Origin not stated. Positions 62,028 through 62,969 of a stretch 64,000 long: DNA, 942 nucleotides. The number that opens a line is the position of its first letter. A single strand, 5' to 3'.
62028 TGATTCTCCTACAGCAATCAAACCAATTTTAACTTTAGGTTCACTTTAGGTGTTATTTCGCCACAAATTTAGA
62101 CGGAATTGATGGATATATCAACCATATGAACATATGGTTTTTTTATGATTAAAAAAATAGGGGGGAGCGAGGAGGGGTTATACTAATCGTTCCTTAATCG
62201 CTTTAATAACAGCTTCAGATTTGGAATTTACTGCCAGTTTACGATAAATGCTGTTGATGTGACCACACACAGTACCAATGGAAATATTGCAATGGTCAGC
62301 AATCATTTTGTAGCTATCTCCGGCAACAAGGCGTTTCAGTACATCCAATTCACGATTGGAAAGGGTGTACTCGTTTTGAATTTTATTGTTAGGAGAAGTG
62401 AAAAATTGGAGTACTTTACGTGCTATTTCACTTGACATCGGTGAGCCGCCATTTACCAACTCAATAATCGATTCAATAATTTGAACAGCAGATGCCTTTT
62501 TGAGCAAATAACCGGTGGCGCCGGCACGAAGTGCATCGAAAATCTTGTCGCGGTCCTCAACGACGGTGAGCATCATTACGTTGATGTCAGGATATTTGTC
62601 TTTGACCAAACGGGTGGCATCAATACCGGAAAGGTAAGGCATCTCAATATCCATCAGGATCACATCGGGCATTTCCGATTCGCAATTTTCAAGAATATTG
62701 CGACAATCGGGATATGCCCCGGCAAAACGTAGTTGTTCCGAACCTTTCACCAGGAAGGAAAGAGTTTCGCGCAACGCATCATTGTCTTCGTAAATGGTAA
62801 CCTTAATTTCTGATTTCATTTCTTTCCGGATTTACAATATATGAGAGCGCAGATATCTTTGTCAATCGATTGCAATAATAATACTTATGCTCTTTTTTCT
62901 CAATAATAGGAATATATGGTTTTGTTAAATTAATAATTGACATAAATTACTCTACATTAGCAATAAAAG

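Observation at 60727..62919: Four paralogous promoter modules with a shared direct-repeat box link a Y_Y_Y kinase/LuxR regulator to a papain-like protease and a T9SS BNR protein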

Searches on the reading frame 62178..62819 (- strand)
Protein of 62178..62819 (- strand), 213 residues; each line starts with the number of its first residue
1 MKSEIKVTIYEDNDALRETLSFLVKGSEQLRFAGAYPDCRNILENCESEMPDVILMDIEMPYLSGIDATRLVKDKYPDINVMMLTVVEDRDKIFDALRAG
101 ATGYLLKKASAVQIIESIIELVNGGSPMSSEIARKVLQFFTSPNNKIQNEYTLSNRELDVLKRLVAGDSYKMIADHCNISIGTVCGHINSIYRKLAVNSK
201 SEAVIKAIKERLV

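Call 6: search_protein_families(library=pfam, proteins=[window:62178-62819:-], max_evalue=0.01)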
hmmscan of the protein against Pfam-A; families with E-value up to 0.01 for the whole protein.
window:62178-62819:- (213 aa): 2 families
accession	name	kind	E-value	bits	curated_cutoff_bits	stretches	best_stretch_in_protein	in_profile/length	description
PF00072.30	Response_reg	-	4.7e-20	72.2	30.2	1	7-118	1-110/111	Response regulator receiver domain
PF00196.25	GerE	-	9.3e-16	57.6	23.5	1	152-207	2-57/57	Bacterial regulatory proteins, luxR family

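Call 8: find_encoding_contigs(protein=window:62178-62819:-, flank=10000, max_places=10)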
Protein window:62178-62819:- (213 aa): 22 contigs read that carry it; 10 places shown.
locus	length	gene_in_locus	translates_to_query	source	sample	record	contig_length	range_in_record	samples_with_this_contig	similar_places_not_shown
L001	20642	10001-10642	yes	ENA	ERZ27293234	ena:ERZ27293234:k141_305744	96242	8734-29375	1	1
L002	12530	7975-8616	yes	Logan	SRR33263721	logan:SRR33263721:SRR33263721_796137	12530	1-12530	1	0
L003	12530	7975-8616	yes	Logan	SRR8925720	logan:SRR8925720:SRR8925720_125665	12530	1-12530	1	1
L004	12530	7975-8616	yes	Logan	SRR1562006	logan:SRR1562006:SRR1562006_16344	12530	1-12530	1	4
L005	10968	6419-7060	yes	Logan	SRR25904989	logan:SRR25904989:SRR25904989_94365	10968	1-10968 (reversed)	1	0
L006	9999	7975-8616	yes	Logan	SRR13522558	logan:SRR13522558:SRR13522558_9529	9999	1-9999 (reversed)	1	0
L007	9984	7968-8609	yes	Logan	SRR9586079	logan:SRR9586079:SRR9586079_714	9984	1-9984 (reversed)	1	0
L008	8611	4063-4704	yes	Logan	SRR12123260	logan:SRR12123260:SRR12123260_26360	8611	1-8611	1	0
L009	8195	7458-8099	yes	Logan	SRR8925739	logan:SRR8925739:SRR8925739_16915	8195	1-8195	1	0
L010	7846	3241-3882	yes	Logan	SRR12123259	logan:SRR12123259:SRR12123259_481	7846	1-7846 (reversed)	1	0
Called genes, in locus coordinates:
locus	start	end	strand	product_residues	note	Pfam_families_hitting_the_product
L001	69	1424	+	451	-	PF10459:Peptidase_S46 (faint), PF00089:Trypsin, PF13365:Trypsin_2, PF00595:PDZ, PF13180:PDZ_2, PF17820:PDZ_6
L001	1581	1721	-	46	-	-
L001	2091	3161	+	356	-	PF14238:DUF4340 (weak)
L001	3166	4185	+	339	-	PF00383:dCMP_cyt_deam_1, PF14437:MafB19-deam, PF01872:RibD_C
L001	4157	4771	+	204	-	PF01205:Impact_N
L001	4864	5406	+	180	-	-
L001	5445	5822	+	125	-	-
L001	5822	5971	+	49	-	-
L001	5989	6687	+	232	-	PF18962:Por_Secre_tail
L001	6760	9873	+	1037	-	PF07494:Reg_prop (faint), PF08450:SGL (faint), PF07495:Y_Y_Y, PF07730:HisKA_3, PF02518:HATPase_c (weak)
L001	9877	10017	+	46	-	-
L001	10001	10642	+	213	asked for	PF00072:Response_reg, PF00196:GerE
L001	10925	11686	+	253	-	PF00112:Peptidase_C1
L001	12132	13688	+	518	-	PF18962:Por_Secre_tail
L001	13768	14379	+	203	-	-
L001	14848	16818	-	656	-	PF01182:Glucosamine_iso, PF02585:PIG-L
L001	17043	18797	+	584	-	PF03577:Peptidase_C69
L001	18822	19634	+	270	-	PF00809:Pterin_bind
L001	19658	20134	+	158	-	-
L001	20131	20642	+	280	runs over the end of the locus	PF02749:QRPTase_N, PF01729:QRPTase_C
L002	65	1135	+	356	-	PF14238:DUF4340 (weak)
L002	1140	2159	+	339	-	PF00383:dCMP_cyt_deam_1, PF14437:MafB19-deam, PF01872:RibD_C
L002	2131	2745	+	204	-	PF01205:Impact_N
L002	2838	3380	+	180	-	-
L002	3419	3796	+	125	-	-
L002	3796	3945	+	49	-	-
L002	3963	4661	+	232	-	PF18962:Por_Secre_tail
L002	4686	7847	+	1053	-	PF07494:Reg_prop (faint), PF08450:SGL (faint), PF07495:Y_Y_Y, PF07730:HisKA_3, PF02518:HATPase_c (weak)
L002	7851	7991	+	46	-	-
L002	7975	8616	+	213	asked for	PF00072:Response_reg, PF00196:GerE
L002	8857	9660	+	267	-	PF00112:Peptidase_C1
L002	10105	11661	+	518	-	PF18962:Por_Secre_tail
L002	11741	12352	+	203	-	-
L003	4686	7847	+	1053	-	PF07494:Reg_prop (faint), PF08450:SGL (faint), PF07495:Y_Y_Y, PF07730:HisKA_3, PF02518:HATPase_c (weak)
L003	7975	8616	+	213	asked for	PF00072:Response_reg, PF00196:GerE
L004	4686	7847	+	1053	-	PF07494:Reg_prop (faint), PF08450:SGL (faint), PF07495:Y_Y_Y, PF07730:HisKA_3, PF02518:HATPase_c (weak)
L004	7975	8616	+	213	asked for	PF00072:Response_reg, PF00196:GerE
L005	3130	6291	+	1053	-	PF07494:Reg_prop (faint), PF08450:SGL (faint), PF07495:Y_Y_Y, PF07730:HisKA_3, PF02518:HATPase_c (weak)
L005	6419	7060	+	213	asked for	PF00072:Response_reg, PF00196:GerE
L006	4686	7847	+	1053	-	PF07494:Reg_prop (faint), PF08450:SGL (faint), PF07495:Y_Y_Y, PF07730:HisKA_3, PF02518:HATPase_c (weak)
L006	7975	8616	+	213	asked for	PF00072:Response_reg, PF00196:GerE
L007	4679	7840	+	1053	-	PF07494:Reg_prop (faint), PF08450:SGL (faint), PF07495:Y_Y_Y, PF07730:HisKA_3, PF02518:HATPase_c (weak)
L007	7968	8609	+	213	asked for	PF00072:Response_reg, PF00196:GerE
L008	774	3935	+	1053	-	PF07494:Reg_prop (faint), PF08450:SGL (faint), PF07495:Y_Y_Y, PF07730:HisKA_3, PF02518:HATPase_c (weak)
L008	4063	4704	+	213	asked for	PF00072:Response_reg, PF00196:GerE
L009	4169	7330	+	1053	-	PF07494:Reg_prop (faint), PF08450:SGL (faint), PF07495:Y_Y_Y, PF07730:HisKA_3, PF02518:HATPase_c (weak)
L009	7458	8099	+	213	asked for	PF00072:Response_reg, PF00196:GerE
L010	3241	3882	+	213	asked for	PF00072:Response_reg, PF00196:GerE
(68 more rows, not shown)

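Call 13: find_homologous_proteins(query=window:62178-62819:-, max_evalue=1e-20)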
Query window:62178-62819:- (213 aa): 4109 proteins with E <= 1e-20 among 5821 candidates; the best 120 are listed.
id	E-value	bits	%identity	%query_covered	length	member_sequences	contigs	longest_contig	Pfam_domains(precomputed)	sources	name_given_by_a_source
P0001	2.4e-131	453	99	100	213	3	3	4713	PF00196.26,PF00072.31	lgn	-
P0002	2.7e-130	450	99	100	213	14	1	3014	PF00196.26,PF00072.31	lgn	-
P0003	6.0e-123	426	93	100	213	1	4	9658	PF00196.26,PF00072.31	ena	-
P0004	5.9e-122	423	93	100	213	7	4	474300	PF00196.26,PF00072.31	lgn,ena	-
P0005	9.0e-120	415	92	100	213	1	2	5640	PF00196.26,PF00072.31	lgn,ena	-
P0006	3.2e-119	414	91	100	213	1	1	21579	PF00196.26,PF00072.31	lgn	-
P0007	8.9e-119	412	91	100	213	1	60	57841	PF00196.26,PF00072.31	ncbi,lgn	-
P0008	9.0e-119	412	91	100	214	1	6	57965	PF00196.26,PF00072.31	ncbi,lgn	-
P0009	9.4e-119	412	90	100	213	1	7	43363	PF00196.26,PF00072.31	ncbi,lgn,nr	ncbi:MAG: response regulator transcription factor [Lentimicrobiaceae bacterium]|nr:response regulato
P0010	9.5e-119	412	91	100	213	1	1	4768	PF00196.26,PF00072.31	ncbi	-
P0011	1.0e-118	412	91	100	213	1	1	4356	PF00196.26,PF00072.31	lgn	-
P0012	1.9e-118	411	89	100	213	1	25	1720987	PF00196.26,PF00072.31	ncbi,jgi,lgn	ncbi:MAG: response regulator [Bacteroidales bacterium]|jgi:DNA-binding NarL/FixJ family response reg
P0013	2.1e-117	408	89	100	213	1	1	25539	PF00196.26,PF00072.31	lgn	-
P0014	5.9e-117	406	88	100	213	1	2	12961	PF00196.26,PF00072.31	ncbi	-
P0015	2.1e-116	404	87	100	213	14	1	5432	PF00196.26,PF00072.31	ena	-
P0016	5.5e-116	403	87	100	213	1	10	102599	PF00196.26,PF00072.31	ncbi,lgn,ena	-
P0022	3.1e-113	394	84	100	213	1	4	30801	PF00196.26,PF00072.31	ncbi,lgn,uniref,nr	ncbi:response regulator transcription factor [Bacteroides pyogenes]|uniref:response regulator transc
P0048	2.0e-100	352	79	99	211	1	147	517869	PF00196.26,PF00072.31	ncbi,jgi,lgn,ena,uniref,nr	ncbi:MAG TPA: response regulator transcription factor [Petrimonas sp.]|uniref:Transcriptional regula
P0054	5.8e-100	351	78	100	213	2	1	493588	PF00196.26,PF00072.31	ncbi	ncbi:MAG: response regulator [Mangrovibacterium sp.]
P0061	3.3e-99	348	75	100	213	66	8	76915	PF00196.26,PF00072.31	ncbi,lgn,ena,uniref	ncbi:response regulator [Tannerella sp.]|uniref:response regulator n=1 Tax=Tannerella sp. TaxID=2382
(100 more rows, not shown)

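Call 14: find_encoding_contigs(protein=P0022, flank=7000, max_places=1)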
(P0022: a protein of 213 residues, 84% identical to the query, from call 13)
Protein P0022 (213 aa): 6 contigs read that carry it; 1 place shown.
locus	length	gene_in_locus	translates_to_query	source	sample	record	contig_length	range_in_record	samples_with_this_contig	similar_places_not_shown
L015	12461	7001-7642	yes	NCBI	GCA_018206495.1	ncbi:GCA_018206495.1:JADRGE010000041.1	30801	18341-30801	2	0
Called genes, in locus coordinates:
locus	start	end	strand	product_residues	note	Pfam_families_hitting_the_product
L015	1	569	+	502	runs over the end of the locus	PF00089:Trypsin, PF10459:Peptidase_S46 (faint), PF13365:Trypsin_2, PF00595:PDZ, PF13180:PDZ_2, PF17820:PDZ_6 (weak), PF12812:PDZ_1 (weak)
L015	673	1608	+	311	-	PF00140:Sigma70_r1_2, PF04542:Sigma70_r2, PF04539:Sigma70_r3, PF04545:Sigma70_r4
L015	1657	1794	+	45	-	-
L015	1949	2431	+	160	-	-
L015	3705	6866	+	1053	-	PF07494:Reg_prop (faint), PF07495:Y_Y_Y, PF07730:HisKA_3, PF02518:HATPase_c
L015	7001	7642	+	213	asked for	PF00072:Response_reg, PF00196:GerE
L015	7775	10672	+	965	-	PF07719:TPR_2 (faint), PF13176:TPR_7 (faint), PF13424:TPR_12, PF00512:HisKA, PF02518:HATPase_c, PF00072:Response_reg, PF12833:HTH_18, PF00165:HTH_AraC, +3 more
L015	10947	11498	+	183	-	-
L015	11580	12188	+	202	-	PF13505:OMP_b-brl, PF13568:OMP_b-brl_2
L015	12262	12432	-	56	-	-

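Call 15: find_encoding_contigs(protein=P0048, flank=7000, max_places=1)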
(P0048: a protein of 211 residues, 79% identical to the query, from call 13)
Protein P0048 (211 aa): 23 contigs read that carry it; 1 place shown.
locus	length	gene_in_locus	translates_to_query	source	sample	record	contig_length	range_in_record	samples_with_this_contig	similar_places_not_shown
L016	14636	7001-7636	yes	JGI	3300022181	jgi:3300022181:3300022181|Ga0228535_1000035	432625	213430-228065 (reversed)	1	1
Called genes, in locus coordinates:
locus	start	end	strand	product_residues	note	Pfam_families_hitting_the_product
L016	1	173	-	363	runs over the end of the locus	PF13776:DUF4172, PF02661:Fic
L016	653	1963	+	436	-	PF01637:ATPase_2, PF13173:AAA_14, PF03008:DUF234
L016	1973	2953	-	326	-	PF08902:DUF1848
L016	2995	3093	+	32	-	-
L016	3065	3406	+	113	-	-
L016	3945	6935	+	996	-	PF07494:Reg_prop (faint), PF07495:Y_Y_Y, PF07730:HisKA_3, PF02518:HATPase_c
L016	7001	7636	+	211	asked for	PF00072:Response_reg, PF00196:GerE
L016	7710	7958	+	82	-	-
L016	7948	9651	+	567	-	PF13505:OMP_b-brl (faint)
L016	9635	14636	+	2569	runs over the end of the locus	-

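Call 16: find_encoding_contigs(protein=P0061, flank=7000, max_places=1)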
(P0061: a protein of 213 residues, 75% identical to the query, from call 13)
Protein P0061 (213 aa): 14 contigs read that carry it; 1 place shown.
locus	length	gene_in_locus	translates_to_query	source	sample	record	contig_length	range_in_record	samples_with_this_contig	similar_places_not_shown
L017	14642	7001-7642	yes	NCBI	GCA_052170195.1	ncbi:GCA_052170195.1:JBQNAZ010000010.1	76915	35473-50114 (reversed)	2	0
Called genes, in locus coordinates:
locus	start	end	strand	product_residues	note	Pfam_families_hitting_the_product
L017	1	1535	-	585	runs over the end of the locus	PF02874:ATP-synt_ab_N (weak), PF16886:ATP-synt_ab_Xtn, PF00006:ATP-synt_ab, PF22919:ATP-synt_VA_C (weak)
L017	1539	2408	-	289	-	PF10962:DUF2764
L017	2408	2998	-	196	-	-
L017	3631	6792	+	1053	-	PF07494:Reg_prop (faint), PF07495:Y_Y_Y, PF07730:HisKA_3 (weak), PF02518:HATPase_c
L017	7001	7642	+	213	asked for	PF00072:Response_reg, PF00196:GerE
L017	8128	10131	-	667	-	PF25833:Fn3_SaeA_3rd (faint)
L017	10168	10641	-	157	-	PF04480:DUF559, PF18741:MTES_1575 (weak)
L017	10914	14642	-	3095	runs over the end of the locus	PF20598:DUF6795 (faint), PF13620:CarboxypepD_reg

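Call 17: find_encoding_contigs(protein=P0054, flank=7000, max_places=1)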
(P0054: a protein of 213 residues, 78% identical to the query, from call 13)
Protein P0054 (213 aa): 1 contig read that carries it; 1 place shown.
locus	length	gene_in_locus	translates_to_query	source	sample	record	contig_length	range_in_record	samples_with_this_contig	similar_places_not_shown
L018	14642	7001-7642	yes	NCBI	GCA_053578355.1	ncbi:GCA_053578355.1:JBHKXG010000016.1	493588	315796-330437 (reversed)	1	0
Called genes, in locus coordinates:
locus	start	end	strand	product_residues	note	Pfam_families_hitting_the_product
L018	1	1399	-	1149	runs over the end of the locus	PF07660:STN, PF13620:CarboxypepD_reg, PF13715:CarbopepD_reg_2, PF07715:Plug, PF00593:TonB_dep_Rec_b-barrel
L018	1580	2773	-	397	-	PF04773:FecR, PF16344:FecR_C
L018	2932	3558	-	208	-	PF04542:Sigma70_r2 (weak), PF08281:Sigma70_r4_2, PF04545:Sigma70_r4 (weak)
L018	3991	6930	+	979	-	PF07494:Reg_prop (faint), PF07495:Y_Y_Y, PF07730:HisKA_3, PF02518:HATPase_c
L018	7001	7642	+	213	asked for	PF00072:Response_reg, PF00196:GerE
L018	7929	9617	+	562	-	-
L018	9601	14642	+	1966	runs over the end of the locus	PF13620:CarboxypepD_reg (weak), PF13715:CarbopepD_reg_2, PF09972:DUF2207 (faint)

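Call 22: find_encoding_contigs(protein=P0012, flank=8000, max_places=1)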
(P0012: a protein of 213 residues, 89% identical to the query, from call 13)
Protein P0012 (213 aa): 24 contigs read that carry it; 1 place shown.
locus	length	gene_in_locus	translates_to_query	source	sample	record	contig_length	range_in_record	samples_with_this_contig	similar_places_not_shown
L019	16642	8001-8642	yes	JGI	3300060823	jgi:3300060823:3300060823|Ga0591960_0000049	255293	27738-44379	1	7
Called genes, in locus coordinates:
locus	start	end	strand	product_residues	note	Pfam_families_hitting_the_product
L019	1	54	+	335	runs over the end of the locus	PF01012:ETF, PF00766:ETF_alpha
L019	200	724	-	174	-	-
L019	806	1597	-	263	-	PF09520:HinfI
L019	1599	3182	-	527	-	PF01555:N6_N4_Mtase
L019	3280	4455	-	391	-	-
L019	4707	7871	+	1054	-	PF07494:Reg_prop (faint), PF07495:Y_Y_Y, PF07730:HisKA_3, PF02518:HATPase_c (weak)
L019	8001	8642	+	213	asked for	PF00072:Response_reg, PF00196:GerE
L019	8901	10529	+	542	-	PF18962:Por_Secre_tail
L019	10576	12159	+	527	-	PF18962:Por_Secre_tail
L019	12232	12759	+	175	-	-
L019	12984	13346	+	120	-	PF04342:DMT_6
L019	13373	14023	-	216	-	PF05708:Peptidase_C92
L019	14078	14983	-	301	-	PF09516:RE_CfrBI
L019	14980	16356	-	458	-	PF02985:HEAT (faint), PF13646:HEAT_2, PF01555:N6_N4_Mtase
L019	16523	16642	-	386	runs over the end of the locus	PF01546:Peptidase_M20, PF07687:M20_dimer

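Call 23: find_encoding_contigs(protein=P0004, flank=8000, max_places=1)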
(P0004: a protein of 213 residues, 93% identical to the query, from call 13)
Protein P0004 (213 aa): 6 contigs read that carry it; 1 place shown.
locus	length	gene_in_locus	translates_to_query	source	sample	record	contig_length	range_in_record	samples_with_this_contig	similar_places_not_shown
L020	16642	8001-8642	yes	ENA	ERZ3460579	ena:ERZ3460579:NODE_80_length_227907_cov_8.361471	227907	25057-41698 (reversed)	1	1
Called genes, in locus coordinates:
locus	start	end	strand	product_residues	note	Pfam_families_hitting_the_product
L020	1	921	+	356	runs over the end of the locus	-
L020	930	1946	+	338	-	PF00383:dCMP_cyt_deam_1, PF14437:MafB19-deam, PF01872:RibD_C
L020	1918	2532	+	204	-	PF01205:Impact_N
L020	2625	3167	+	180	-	-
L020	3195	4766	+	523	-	PF18962:Por_Secre_tail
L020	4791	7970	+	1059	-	PF07494:Reg_prop (faint), PF07495:Y_Y_Y, PF07730:HisKA_3, PF02518:HATPase_c (weak)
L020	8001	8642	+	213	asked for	PF00072:Response_reg, PF00196:GerE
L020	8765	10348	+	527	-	PF18962:Por_Secre_tail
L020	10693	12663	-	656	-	PF01182:Glucosamine_iso, PF02585:PIG-L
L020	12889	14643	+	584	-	PF03577:Peptidase_C69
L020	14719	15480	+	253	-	PF00809:Pterin_bind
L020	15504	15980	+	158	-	-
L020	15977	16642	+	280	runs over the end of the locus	PF02749:QRPTase_N, PF01729:QRPTase_C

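Call 24: find_encoding_contigs(protein=P0016, flank=8000, max_places=1)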
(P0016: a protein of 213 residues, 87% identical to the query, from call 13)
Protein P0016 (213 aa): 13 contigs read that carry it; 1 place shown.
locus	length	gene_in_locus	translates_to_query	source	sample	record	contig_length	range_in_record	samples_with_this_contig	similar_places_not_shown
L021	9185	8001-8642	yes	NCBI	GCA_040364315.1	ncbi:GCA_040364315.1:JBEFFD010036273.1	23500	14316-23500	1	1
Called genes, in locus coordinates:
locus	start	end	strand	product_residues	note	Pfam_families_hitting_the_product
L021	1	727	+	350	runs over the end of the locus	PF25917:BSH_RND, PF25973:BSH_CzcB, PF25990:Beta-barrel_YknX, PF25975:CzcB_C (weak), PF25989:YknX_C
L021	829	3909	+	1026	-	PF00873:ACR_tran, PF03176:MMPL, PF02355:SecD_SecF_C (faint), PF03176:MMPL (weak)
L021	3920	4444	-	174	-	PF00210:Ferritin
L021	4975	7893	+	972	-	PF07494:Reg_prop (faint), PF07495:Y_Y_Y, PF07730:HisKA_3, PF02518:HATPase_c (weak)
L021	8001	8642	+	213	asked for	PF00072:Response_reg, PF00196:GerE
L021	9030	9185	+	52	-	?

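Call 33: search_protein_families(library=pfam, proteins=[L020:8765-10348:+, L016:7948-9651:+, L018:7929-9617:+], max_evalue=0.01)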
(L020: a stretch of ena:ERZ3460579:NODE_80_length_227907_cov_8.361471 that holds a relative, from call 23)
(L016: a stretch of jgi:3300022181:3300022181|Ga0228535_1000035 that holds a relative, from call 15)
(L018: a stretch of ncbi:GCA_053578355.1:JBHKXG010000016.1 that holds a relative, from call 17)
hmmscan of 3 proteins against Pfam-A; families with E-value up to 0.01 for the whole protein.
L020:8765-10348:+ (527 aa): 2 families
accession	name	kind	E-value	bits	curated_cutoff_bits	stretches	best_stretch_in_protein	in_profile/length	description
PF18962.6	Por_Secre_tail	-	1.3e-12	48.3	27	1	455-526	1-75/75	Secretion system C-terminal sorting domain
PF02012.26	BNR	-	0.0052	17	27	0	193-203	1-11/12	BNR/Asp-box repeat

L016:7948-9651:+ (567 aa): 1 family
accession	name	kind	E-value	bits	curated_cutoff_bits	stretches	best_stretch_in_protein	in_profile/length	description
PF13505.12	OMP_b-brl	-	2.3e-05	25.1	28.7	1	332-487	21-172/175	Outer membrane protein beta-barrel domain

L018:7929-9617:+ (562 aa): 0 families

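Call 43: search_protein_families(library=ncbifam, proteins=[window:62178-62819:-, L001:6760-9873:+], max_evalue=0.001)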
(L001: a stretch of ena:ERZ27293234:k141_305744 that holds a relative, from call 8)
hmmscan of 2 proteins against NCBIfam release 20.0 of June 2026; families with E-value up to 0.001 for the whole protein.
window:62178-62819:- (213 aa): 82 families (the best 25 are shown)
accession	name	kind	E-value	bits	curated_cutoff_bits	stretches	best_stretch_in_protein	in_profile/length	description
NF052445.1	RespRegMctR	equivalog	2e-37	128.6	300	1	5-211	2-203/205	two-component system response regulator MctR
NF007935.0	PRK10651.1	equivalog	3.8e-31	108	250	1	5-211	7-214/216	two-component system response regulator NarL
NF047785.1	respo_reg_MadR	equivalog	2.3e-29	102.2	300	1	5-212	1-208/209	MadR family response regulator transcription factor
NF007018.1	PRK09483.1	equivalog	1.6e-27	96.6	280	1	5-212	2-208/217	UvrY/SirA/GacA family response regulator transcription factor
NF007708.0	PRK10403.1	equivalog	5e-27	94.8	343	1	5-211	7-212/215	nitrate/nitrite response regulator protein NarP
NF011896.0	PRK15369.1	equivalog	9.7e-26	90.7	242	1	4-206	3-203/211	two component system response regulator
NF006900.1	PRK09390.1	equivalog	2.2e-20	73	255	1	1-208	1-198/203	response regulator FixJ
NF007403.0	PRK09935.1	equivalog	1.9e-18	66.9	271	1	6-205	5-202/210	fimbria biosynthesis transcriptional regulator FimZ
NF001965.0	PRK00742.1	subfamily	4.6e-17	62.2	293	1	3-186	2-177/357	chemotaxis-specific protein-glutamate methyltransferase CheB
NF041367.1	CheY_Halo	equivalog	7.8e-17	61.7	200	1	9-120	3-112/114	chemotaxis protein CheY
NF041830.1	RR_TF_ErdR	exception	2.2e-15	57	390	1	51-204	50-202/213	response regulator transcription factor ErdR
NF009206.0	PRK12555.1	subfamily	7.4e-15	54.7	342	1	5-104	1-101/340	chemotaxis-specific protein-glutamate methyltransferase CheB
NF007685.0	PRK10360.1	equivalog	1e-14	54.8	258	1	5-202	2-187/196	response regulator transcription factor UhpA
NF007419.0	PRK09958.1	equivalog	9.4e-13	48.2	251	1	31-200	26-191/204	acid-sensing system DNA-binding response regulator EvgA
NF040749.1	tetrathio_RR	equivalog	2.7e-12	46.8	290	1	10-205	5-186/191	tetrathionate respiration response regulator TtrR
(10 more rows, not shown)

L001:6760-9873:+ (1037 aa): 6 families
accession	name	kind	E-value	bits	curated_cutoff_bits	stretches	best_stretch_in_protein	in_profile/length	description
NF008649.0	PRK11644.1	equivalog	4.3e-20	71.9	408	1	837-1030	300-492/499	signal transduction histidine-protein kinase/phosphatase UhpB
NF052443.1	SensHisKinMctS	equivalog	2.6e-17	62.3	700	1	831-1031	241-443/457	two-component system sensor histidine kinase MctS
NF007896.0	PRK10600.1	equivalog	1.7e-12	46.8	578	1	826-1034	373-585/598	nitrate/nitrite two-component system sensor histidine kinase NarX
NF008184.0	PRK10935.1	equivalog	1.3e-11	43.9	553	1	823-1032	343-555/565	nitrate/nitrite two-component system sensor histidine kinase NarQ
NF047786.1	his_kin_MadS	equivalog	1.8e-10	40.5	500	1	840-1025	230-425/434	MadS family sensor histidine kinase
NF052531.1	Strep_LiaS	equivalog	3.1e-10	39.8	450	1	841-1031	133-322/328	envelope stress sensor histidine kinase LiaS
